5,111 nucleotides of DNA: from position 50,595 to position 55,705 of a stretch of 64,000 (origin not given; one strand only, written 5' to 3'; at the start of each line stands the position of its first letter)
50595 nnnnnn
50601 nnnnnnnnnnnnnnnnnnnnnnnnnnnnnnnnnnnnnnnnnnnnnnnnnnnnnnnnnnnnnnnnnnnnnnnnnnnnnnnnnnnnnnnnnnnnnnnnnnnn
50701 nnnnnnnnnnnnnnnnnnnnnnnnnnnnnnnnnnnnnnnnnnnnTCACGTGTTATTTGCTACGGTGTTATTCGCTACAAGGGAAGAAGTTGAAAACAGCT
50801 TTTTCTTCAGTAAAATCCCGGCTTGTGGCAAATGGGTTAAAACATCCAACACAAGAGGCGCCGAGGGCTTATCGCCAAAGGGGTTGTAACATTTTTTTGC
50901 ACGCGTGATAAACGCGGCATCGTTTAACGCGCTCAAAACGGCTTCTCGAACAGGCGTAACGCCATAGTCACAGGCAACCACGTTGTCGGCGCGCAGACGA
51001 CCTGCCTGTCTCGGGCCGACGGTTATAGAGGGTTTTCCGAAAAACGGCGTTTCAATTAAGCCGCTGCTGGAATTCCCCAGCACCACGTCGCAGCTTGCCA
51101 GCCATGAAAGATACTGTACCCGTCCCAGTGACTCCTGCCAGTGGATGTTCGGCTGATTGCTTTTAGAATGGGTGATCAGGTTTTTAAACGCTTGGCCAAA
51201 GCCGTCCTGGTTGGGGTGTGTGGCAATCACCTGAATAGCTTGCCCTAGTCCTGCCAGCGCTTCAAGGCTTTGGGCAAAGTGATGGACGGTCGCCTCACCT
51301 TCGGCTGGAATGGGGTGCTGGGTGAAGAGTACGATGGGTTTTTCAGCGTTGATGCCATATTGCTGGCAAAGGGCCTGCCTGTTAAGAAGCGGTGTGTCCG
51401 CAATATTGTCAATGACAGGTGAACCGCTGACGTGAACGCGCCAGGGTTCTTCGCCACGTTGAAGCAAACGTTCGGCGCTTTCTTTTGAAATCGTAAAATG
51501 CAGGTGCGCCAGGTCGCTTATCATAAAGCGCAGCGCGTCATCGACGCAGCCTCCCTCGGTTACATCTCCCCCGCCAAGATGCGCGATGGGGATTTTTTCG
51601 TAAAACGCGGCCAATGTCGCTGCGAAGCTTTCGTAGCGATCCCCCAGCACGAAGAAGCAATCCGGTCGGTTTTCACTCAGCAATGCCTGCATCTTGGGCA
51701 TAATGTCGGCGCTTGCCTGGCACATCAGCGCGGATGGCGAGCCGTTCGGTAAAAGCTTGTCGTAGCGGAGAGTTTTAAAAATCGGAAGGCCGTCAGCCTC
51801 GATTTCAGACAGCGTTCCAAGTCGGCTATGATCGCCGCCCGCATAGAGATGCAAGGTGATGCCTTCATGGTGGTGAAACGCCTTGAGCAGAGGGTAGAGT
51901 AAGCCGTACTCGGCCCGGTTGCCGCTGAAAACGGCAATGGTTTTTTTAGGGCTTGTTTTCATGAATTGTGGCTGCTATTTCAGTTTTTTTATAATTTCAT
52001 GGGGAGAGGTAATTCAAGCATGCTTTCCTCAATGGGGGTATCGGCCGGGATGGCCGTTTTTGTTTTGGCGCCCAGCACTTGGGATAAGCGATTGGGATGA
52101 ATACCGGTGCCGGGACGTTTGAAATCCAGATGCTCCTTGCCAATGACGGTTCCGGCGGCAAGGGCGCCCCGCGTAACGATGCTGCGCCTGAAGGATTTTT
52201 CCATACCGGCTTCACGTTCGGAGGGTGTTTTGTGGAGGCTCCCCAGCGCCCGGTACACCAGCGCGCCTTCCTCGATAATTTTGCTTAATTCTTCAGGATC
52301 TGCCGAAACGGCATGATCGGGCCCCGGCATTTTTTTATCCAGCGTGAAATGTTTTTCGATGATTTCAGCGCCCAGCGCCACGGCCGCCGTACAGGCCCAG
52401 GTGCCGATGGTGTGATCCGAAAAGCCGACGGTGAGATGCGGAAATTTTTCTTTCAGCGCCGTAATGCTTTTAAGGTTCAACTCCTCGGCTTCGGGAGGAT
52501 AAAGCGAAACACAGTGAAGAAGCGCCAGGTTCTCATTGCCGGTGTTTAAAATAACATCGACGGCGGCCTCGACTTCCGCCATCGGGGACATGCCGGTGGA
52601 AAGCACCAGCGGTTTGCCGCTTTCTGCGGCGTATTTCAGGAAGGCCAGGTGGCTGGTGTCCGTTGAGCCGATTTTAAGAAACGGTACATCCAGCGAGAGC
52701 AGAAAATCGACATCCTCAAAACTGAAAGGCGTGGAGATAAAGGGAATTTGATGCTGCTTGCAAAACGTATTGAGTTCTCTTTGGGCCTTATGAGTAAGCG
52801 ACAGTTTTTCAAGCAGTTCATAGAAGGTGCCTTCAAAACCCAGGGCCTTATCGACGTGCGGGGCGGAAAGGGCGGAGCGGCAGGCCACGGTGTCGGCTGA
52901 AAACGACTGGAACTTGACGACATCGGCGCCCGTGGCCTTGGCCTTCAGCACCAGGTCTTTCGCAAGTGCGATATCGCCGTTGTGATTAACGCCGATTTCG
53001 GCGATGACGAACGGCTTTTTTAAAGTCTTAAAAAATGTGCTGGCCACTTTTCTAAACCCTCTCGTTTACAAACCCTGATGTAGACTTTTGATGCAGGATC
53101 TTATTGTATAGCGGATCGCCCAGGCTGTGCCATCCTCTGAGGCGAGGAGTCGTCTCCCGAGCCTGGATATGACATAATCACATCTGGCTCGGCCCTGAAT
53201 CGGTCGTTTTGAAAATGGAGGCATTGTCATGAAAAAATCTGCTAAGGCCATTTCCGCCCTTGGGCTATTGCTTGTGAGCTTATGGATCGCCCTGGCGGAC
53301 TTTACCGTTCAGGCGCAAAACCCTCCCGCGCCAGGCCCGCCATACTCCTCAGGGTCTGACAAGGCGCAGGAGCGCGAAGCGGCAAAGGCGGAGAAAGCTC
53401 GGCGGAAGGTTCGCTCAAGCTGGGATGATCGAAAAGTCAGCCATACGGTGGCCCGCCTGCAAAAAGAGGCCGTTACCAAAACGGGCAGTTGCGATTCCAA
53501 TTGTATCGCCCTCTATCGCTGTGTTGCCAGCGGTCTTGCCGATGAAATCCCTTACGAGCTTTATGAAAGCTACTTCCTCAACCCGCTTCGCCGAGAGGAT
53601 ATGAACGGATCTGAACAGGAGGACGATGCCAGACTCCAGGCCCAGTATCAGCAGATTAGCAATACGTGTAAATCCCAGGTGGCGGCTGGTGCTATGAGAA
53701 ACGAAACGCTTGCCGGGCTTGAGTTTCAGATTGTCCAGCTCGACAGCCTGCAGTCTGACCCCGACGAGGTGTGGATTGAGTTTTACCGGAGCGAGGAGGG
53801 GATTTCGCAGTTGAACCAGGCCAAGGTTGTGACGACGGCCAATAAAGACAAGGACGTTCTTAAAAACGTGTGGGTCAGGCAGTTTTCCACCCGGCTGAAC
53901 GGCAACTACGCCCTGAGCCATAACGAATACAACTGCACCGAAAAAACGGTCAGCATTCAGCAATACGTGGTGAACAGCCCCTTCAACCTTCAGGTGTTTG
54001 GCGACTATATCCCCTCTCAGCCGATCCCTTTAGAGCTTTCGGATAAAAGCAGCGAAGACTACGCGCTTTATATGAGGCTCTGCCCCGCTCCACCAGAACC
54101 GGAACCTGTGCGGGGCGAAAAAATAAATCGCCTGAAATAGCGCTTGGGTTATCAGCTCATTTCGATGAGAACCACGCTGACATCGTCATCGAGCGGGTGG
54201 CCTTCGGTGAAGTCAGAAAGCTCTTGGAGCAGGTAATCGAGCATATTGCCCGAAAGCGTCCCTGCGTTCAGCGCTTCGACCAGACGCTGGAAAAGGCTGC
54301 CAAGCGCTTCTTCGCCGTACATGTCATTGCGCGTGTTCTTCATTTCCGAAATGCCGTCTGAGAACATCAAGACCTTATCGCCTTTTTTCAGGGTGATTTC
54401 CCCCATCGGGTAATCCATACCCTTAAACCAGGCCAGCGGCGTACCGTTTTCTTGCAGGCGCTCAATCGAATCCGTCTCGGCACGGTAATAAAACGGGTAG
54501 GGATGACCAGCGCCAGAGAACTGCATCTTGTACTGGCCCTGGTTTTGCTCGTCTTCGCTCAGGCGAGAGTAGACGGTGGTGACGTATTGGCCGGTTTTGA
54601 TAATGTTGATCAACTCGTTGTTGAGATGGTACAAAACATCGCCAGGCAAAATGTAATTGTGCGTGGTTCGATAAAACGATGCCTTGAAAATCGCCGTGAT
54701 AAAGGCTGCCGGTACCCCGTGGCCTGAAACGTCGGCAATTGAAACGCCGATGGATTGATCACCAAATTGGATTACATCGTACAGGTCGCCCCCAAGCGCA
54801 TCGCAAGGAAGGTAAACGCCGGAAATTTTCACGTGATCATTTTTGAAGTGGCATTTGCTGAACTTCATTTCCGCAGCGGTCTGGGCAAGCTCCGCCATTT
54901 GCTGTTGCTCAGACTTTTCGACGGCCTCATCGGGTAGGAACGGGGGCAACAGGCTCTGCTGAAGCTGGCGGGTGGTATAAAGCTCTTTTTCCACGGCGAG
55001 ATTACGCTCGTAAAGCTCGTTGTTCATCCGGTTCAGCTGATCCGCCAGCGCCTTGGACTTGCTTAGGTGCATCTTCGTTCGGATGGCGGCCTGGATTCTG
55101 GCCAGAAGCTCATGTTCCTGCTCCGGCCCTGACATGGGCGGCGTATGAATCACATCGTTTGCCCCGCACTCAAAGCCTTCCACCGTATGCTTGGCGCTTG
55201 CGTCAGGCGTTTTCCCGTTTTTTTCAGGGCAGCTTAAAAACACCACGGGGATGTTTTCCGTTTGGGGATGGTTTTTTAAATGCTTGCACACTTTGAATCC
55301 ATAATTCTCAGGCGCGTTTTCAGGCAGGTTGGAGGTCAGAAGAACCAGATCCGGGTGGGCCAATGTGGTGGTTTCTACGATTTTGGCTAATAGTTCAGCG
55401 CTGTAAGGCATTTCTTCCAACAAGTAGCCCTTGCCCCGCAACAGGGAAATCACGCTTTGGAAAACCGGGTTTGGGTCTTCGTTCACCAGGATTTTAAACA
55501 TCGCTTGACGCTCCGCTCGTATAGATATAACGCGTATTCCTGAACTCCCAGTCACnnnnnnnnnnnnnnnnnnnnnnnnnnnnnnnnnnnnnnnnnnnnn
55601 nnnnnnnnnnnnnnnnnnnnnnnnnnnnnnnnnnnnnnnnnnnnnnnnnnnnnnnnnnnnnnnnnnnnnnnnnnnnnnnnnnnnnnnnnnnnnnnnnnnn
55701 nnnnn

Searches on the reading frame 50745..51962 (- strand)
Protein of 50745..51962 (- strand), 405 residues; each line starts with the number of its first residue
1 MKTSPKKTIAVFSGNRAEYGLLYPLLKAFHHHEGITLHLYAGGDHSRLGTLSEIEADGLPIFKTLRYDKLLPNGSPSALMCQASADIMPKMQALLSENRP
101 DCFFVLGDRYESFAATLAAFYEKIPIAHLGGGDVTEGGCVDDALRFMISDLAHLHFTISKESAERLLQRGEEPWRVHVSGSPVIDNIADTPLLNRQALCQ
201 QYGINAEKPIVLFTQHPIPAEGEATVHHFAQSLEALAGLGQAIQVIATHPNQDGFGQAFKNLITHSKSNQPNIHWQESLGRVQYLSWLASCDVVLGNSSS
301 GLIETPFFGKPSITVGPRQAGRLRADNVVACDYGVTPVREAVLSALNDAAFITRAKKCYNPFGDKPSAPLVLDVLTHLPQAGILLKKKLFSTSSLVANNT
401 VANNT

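Call 40: search_protein_families(library=pfam, proteins=[window:50745-51962:-], max_evalue=0.00001)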
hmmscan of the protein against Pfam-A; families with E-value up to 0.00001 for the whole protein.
window:50745-51962:- (405 aa): 1 family
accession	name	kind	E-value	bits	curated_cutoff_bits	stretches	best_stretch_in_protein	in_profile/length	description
PF02350.25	Epimerase_2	-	1.3e-65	222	30.6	1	28-375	2-346/347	UDP-N-acetylglucosamine 2-epimerase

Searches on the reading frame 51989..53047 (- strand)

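Call 40: search_protein_families(library=pfam, proteins=[window:51989-53047:-], max_evalue=0.00001)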
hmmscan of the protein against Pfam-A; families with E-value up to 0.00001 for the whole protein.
window:51989-53047:- (352 aa): 2 families
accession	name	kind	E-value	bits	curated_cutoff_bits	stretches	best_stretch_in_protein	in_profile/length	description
PF03102.20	NeuB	-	5.8e-82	275.2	22.1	1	32-272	1-240/241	NeuB family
PF08666.17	SAF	-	2.5e-11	44.4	21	1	287-345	1-63/63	SAF domain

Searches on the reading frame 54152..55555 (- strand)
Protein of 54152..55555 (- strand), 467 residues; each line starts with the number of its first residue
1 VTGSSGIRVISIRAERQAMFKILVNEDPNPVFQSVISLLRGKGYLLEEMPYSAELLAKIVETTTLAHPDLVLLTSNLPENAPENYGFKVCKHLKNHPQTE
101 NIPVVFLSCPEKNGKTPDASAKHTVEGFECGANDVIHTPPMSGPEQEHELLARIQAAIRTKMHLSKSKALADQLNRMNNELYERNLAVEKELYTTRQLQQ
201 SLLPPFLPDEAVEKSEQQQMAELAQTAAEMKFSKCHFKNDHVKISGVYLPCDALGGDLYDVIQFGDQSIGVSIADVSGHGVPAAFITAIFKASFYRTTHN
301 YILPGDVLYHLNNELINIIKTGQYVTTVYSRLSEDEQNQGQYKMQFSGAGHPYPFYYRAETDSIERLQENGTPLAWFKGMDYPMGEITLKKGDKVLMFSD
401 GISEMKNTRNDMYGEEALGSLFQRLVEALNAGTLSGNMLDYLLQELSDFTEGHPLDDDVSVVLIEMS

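Call 41: search_protein_families(library=pfam, proteins=[window:54152-55555:-], max_evalue=0.001)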
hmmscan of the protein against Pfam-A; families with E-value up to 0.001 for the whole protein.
window:54152-55555:- (467 aa): 2 families
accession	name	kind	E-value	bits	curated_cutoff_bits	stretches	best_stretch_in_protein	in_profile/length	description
PF07228.17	SpoIIE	-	7.6e-38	130.8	25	1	266-466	2-191/192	Stage II sporulation protein E (SpoIIE)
PF00072.30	Response_reg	-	5.9e-05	23.6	30.2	1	22-137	1-98/111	Response regulator receiver domain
